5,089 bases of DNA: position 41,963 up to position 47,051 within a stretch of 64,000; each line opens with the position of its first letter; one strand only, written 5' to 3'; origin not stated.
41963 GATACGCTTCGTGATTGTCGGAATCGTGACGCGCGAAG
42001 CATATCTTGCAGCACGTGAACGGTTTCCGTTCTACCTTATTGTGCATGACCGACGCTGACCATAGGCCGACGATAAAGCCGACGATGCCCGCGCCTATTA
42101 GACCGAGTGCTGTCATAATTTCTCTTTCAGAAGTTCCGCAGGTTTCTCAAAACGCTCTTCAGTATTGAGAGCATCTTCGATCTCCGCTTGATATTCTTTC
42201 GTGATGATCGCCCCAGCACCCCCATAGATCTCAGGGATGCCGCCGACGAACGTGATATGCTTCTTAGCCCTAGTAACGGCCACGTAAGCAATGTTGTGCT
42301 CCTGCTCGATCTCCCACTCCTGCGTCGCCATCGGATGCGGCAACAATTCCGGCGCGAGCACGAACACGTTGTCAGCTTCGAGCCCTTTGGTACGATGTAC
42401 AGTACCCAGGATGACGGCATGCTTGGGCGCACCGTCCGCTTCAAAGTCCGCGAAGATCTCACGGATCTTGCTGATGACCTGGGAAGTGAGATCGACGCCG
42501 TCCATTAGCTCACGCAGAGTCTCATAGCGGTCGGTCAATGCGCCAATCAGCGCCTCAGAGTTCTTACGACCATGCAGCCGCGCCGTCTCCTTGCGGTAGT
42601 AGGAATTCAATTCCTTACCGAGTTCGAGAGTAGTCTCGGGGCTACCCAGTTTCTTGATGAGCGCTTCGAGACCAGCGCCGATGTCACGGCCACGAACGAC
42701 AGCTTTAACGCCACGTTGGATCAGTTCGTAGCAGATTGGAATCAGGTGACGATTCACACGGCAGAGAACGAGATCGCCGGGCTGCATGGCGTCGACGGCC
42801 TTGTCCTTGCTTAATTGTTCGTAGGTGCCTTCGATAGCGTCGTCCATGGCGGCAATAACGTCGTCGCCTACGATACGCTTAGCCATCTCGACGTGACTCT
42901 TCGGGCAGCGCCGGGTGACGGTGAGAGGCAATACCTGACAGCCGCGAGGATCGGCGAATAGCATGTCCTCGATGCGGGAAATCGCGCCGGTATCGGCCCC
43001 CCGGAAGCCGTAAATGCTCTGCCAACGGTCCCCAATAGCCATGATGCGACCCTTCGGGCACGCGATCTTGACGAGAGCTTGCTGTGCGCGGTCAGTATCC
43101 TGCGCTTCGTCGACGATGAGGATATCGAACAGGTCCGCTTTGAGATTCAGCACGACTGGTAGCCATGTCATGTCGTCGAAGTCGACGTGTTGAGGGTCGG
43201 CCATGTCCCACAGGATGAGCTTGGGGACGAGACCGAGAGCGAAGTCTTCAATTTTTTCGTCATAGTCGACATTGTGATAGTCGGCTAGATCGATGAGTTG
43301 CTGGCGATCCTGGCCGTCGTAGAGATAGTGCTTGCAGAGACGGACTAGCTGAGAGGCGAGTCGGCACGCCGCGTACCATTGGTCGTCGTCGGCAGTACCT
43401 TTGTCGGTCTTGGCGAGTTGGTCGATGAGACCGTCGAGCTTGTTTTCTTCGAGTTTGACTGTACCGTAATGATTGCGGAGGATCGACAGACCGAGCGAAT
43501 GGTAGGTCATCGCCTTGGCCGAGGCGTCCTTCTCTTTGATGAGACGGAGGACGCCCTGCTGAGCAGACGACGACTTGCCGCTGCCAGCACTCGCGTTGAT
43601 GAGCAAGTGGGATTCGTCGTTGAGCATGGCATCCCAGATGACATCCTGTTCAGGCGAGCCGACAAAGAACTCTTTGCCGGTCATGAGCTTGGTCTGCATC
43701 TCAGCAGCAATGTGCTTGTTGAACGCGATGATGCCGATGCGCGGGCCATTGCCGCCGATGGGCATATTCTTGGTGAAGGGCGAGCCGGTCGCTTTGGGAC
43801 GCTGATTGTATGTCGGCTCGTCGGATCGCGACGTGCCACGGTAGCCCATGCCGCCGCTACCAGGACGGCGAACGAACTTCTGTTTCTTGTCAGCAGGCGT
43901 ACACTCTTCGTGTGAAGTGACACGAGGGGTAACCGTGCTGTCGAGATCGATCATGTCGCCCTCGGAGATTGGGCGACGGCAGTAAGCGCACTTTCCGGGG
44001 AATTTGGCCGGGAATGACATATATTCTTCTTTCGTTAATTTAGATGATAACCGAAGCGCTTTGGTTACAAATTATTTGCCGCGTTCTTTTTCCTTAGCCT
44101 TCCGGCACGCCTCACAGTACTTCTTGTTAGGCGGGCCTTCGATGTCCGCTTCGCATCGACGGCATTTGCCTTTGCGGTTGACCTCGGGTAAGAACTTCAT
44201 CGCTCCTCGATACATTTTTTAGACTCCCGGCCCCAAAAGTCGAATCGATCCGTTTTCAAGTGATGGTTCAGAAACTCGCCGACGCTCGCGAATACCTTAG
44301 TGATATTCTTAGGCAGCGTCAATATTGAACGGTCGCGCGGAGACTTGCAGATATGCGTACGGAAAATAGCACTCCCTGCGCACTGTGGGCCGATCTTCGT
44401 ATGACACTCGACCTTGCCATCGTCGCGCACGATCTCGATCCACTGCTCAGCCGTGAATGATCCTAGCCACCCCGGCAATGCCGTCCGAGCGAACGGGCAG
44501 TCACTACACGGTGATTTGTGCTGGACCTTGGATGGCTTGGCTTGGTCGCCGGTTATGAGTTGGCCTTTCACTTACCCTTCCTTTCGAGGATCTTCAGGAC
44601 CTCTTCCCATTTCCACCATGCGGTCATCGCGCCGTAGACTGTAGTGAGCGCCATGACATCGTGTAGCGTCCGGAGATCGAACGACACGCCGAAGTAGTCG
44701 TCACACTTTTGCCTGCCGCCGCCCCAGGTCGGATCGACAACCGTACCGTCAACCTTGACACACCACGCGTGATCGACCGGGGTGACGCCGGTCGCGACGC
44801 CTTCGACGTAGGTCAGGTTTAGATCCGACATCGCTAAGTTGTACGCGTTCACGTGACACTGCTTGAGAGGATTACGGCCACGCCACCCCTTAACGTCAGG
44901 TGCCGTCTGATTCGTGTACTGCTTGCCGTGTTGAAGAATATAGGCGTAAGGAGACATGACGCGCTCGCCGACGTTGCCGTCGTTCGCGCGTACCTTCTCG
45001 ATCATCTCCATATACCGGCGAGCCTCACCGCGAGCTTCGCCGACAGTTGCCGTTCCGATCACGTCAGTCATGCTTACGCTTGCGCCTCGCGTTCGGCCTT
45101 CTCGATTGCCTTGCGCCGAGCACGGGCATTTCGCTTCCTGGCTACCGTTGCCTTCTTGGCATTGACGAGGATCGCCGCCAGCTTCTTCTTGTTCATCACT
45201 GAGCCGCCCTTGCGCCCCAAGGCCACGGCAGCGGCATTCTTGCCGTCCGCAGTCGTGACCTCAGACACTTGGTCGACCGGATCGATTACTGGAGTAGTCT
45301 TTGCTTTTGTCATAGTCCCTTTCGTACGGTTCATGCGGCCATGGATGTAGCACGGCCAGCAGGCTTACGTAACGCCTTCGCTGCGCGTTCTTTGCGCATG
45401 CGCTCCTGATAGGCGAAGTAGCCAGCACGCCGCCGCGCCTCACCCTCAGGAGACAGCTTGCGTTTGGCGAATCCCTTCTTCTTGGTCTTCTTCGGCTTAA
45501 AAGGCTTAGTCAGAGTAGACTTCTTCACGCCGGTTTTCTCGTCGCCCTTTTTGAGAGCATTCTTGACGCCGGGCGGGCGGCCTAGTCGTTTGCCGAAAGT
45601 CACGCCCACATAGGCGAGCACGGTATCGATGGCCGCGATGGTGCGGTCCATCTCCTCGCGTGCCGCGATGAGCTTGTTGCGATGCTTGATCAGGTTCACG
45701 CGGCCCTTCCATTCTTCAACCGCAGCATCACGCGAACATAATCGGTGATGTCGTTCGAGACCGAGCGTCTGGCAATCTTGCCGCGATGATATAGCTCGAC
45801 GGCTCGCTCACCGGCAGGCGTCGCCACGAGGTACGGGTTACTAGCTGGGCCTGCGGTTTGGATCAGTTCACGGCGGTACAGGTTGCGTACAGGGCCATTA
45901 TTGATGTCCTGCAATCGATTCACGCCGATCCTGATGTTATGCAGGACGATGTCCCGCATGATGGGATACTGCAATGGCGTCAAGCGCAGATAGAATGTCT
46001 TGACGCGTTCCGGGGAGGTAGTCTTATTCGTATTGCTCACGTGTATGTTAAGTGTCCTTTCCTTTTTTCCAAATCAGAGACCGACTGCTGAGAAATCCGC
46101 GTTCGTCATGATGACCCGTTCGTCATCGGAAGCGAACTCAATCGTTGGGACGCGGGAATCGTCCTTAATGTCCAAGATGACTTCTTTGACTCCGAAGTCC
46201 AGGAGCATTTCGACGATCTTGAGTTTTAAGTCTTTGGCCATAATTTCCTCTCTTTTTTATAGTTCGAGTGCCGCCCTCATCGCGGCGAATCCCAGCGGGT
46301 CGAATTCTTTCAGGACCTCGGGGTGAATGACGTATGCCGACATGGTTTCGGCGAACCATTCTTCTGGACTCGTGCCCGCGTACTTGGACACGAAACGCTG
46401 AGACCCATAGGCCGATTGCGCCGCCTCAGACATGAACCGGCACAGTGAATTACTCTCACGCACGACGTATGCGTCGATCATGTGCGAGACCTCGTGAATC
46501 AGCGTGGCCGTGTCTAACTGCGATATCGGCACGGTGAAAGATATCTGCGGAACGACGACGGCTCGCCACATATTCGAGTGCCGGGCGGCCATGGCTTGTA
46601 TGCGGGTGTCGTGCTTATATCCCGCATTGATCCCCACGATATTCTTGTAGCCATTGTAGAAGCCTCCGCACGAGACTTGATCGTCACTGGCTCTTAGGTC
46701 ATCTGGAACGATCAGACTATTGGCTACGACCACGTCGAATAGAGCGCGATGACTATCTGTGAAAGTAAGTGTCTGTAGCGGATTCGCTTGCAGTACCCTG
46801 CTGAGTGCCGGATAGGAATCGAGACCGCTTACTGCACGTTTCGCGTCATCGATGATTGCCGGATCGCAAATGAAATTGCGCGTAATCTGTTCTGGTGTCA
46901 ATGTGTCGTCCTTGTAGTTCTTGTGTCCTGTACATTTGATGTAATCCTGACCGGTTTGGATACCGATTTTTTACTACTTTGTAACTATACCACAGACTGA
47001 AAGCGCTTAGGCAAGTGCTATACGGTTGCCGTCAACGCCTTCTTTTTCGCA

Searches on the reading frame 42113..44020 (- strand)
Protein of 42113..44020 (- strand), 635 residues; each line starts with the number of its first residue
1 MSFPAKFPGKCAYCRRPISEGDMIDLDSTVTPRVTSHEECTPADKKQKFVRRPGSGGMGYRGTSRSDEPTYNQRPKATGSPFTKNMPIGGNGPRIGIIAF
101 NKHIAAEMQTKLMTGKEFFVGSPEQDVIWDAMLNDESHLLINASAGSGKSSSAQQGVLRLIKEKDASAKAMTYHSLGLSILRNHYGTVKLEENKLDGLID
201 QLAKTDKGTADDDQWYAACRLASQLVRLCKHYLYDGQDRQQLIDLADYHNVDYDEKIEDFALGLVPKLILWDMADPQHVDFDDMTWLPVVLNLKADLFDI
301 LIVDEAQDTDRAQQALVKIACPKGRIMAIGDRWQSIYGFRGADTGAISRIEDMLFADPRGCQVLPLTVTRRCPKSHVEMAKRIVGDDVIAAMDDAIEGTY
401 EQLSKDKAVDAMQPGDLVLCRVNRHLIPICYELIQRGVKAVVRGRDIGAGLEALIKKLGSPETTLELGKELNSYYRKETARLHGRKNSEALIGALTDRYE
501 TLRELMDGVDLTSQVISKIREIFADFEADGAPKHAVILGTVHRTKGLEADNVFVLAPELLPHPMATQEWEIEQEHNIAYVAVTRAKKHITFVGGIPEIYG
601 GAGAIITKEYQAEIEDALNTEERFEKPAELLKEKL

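Call 15: search_protein_families(library=pfam, proteins=[window:42113-44020:-], max_evalue=0.001)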
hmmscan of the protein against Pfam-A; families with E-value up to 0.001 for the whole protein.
window:42113-44020:- (635 aa): 5 families
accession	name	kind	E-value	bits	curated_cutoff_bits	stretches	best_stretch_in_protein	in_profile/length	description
PF00580.27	UvrD-helicase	-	1.6e-23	84.2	23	1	169-351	78-267/271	UvrD/REP helicase N-terminal domain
PF13361.12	UvrD_C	-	1.1e-12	48.5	25.6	1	490-590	236-344/350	UvrD-like helicase C-terminal domain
PF13538.12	UvrD_C_2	-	2.5e-09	37.3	27.4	1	539-591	5-51/52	UvrD-like helicase C-terminal domain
PF13245.12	AAA_19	-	2.1e-08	34.8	25.1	1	140-340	15-134/134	AAA domain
PF01443.25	Viral_helicase1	-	1.4e-05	25.5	21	0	514-592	159-227/228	Viral superfamily 1 RNA helicase core domain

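Call 16: search_dna_similar(query=window:42113-44020:-, collection=phages, mode=protein, max_rows=25)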
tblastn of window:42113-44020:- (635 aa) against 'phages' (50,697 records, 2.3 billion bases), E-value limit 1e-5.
Records with a match: 129; places in all: 129; records where one place covers at least 80% of the query: 0.
Best place of each record, by identity: <60% 129.
By first word of the organism name: Flavobacterium 29; Pseudomonas 26; Acinetobacter 15; Vibrio 12; Bacteroides 6; Bacteriophage 6; Salinibacter 5; Brevundimonas 5; Listeria 4; Dinoroseobacter 3; and 14 more.
By host as written in the record: - 18; Flavobacterium psychrophilum 950106-1/1 12; Pseudomonas putida KT2440 and Paw85 9; Acinetobacter baumannii 8; Pseudomonas aeruginosa 5; Listeria monocytogenes 4; Salinibacter ruber M31 3; Flavobacterium psychrophilum 020612-2/1 3; and 48 more.
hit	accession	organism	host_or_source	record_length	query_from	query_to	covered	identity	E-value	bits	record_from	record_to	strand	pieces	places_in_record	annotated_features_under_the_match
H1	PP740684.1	Pseudomonas phage vB_Pae_SG_WM_Sew_P3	Pseudomonas aeruginosa PA14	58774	164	589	67%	35.3%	9e-53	202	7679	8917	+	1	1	DNA helicase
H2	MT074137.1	Bacteroides phage DAC16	Bacteroides thetaiotaomicron VPI-5485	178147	161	592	68%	34.2%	6e-51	196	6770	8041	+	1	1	hypothetical protein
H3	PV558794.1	Variovorax phage VPv62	Variovorax paradoxus DSM 645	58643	164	589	67%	34.6%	1e-52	202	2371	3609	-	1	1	record has no annotation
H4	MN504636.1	Pseudomonas phage Quinobequin-P09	Pseudomonas aeruginosa UCBPP-PA14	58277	164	589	67%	34.6%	1e-52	201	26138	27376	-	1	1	ATP-dependent DNA helicase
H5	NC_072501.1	Pseudomonas phage Quinobequin-P09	Pseudomonas aeruginosa UCBPP-PA14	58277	164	589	67%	34.6%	1e-52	201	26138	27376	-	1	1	ATP-dependent DNA helicase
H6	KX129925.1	Pseudomonas phage NP1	-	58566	164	589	67%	34.6%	2e-52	201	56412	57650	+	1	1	ATP-dependent DNA helicase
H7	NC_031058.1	Pseudomonas phage NP1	-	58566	164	589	67%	34.6%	2e-52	201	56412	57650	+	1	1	DNA helicase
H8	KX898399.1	Pseudomonas phage JG012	Pseudomonas aeruginosa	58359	164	589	67%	34.6%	2e-52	201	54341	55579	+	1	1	pcrA: putative UvrD superfamily I helicase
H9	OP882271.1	Pseudomonas phage MiCath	Pseudomonas putida S12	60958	164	586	67%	34.7%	1e-54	207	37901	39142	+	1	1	DNA helicase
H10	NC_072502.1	Pseudomonas phage MiCath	Pseudomonas putida S12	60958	164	586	67%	34.7%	1e-54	207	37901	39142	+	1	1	DNA helicase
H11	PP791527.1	Pseudomonas phage BL5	Pseudomonas aeruginosa PA14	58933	164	589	67%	34.4%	5e-52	199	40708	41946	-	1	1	DNA helicase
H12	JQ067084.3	Pseudomonas phage PaMx25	Pseudomonas aeruginosa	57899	164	589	67%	34.4%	7e-52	199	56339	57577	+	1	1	uvrD: putative UvrD helicase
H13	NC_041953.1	Pseudomonas phage PaMx25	Pseudomonas aeruginosa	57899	164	589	67%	34.4%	7e-52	199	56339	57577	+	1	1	uvrD: DNA helicase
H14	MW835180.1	Pseudomonas phage vB_PaeS_PAJD-1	Pseudomonas aeruginosa PAO1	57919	164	589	67%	34.4%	1e-51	198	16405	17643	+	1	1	putative helicase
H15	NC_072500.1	Pseudomonas phage vB_PaeS_PAJD-1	Pseudomonas aeruginosa PAO1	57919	164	589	67%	34.4%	1e-51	198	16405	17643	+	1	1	putative helicase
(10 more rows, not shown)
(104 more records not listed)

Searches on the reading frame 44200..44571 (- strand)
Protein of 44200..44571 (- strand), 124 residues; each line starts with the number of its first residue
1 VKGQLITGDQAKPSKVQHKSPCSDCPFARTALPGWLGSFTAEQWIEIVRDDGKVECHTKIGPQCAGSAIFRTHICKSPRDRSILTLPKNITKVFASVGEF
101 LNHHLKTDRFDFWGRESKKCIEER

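Call 45: search_protein_families(library=phrogs, proteins=[window:44200-44571:-], max_evalue=0.001)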
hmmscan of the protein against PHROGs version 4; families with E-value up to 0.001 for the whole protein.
seq(124 aa): 1 family
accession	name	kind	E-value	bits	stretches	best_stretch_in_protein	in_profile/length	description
phrog_5443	-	unknown function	5.6e-14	53.3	1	9-110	101-223/287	-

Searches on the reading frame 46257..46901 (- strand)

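Call 15: search_protein_families(library=pfam, proteins=[window:46257-46901:-], max_evalue=0.001)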
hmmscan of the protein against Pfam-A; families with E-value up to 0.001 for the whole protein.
window:46257-46901:- (214 aa): 2 families
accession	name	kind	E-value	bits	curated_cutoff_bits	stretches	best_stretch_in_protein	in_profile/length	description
PF07737.17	ATLF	-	0.00063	20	27.4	1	135-205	115-187/193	Anthrax toxin lethal factor, N- and C-terminal domain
PF15887.11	Peptidase_Mx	-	0.00084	19.3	27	0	157-205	131-178/236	Putative zinc-binding metallo-peptidase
